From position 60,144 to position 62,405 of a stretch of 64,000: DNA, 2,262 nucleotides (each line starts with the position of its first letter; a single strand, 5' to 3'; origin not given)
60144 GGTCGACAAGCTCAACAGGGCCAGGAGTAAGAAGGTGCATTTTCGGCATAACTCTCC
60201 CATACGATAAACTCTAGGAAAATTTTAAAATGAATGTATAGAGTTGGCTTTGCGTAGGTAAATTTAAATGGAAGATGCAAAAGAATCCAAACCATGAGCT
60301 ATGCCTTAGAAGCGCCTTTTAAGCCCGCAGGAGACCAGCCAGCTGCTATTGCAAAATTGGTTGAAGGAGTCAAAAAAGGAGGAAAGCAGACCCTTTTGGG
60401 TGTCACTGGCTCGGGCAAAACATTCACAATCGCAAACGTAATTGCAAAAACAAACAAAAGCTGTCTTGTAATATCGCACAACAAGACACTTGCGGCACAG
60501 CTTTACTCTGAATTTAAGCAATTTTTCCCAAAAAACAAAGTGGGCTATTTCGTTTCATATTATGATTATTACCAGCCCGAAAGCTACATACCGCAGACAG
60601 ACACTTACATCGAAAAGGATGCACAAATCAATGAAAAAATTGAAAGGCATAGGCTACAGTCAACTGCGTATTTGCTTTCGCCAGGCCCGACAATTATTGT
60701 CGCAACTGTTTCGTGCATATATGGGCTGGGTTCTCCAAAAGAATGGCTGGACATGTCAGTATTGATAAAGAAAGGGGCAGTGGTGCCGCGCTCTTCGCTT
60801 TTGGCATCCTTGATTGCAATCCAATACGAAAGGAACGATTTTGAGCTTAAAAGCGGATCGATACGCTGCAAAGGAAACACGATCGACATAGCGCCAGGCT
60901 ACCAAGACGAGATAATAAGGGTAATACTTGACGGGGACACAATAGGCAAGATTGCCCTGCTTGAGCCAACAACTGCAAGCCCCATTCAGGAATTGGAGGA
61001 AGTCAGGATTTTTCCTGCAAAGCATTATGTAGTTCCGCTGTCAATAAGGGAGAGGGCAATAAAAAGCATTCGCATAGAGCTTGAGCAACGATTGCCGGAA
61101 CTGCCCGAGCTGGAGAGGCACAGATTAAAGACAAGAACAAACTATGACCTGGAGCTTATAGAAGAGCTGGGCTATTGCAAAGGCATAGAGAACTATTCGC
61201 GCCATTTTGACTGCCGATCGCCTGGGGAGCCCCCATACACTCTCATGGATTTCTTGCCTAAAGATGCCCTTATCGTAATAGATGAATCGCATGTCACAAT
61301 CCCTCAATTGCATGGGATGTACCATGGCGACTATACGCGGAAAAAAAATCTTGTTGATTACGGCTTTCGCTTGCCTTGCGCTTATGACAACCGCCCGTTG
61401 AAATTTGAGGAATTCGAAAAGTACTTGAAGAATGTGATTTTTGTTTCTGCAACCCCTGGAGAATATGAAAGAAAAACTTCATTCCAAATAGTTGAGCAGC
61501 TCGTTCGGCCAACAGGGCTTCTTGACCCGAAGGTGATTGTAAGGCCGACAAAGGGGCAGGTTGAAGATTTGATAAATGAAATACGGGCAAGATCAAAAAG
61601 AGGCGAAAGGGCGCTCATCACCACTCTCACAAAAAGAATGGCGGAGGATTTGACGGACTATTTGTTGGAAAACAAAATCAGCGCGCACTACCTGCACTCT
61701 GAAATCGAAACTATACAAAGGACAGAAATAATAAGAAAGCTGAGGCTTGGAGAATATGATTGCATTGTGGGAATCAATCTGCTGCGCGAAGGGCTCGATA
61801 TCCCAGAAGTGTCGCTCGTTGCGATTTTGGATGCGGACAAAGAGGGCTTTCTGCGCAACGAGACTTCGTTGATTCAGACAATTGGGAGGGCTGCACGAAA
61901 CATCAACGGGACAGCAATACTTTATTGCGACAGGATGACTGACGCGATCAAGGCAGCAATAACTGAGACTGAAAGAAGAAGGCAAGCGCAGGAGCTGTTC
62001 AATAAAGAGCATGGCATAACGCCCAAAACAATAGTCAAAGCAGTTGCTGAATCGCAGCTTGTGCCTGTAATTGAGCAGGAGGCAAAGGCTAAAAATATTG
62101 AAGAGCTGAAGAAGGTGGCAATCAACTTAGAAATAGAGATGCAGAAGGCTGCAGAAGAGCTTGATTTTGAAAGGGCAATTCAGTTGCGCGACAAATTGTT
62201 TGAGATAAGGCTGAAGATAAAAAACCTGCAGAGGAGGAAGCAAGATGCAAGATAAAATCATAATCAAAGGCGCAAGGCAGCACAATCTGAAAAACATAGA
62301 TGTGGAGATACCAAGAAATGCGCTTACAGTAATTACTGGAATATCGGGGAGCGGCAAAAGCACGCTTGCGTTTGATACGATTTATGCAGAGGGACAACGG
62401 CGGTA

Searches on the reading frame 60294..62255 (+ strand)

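Call 62: search_protein_families(library=pfam, proteins=[window:60294-62255:+], max_evalue=0.001)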
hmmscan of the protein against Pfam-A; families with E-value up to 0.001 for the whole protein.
window:60294-62255:+ (653 aa): 6 families
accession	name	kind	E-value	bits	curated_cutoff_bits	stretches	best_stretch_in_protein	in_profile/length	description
PF17757.6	UvrB_inter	-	5.6e-23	81.3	22.9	1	158-245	3-91/91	UvrB interaction domain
PF00271.37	Helicase_C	-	4.6e-22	78.8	23.5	1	423-536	3-109/110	Helicase conserved C-terminal domain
PF12344.14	UvrB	-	5.4e-20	71.4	27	1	543-584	1-42/43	Ultra-violet resistance protein B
PF04851.21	ResIII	-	2.2e-11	44.4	22.5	1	12-84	5-85/164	Type III restriction enzyme, res subunit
PF02151.25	UVR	-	7.5e-08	32.3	21.5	1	606-639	1-34/36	UvrB/uvrC motif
PF00270.35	DEAD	-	1.7e-07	31.6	26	1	17-84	6-77/167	DEAD/DEAH box helicase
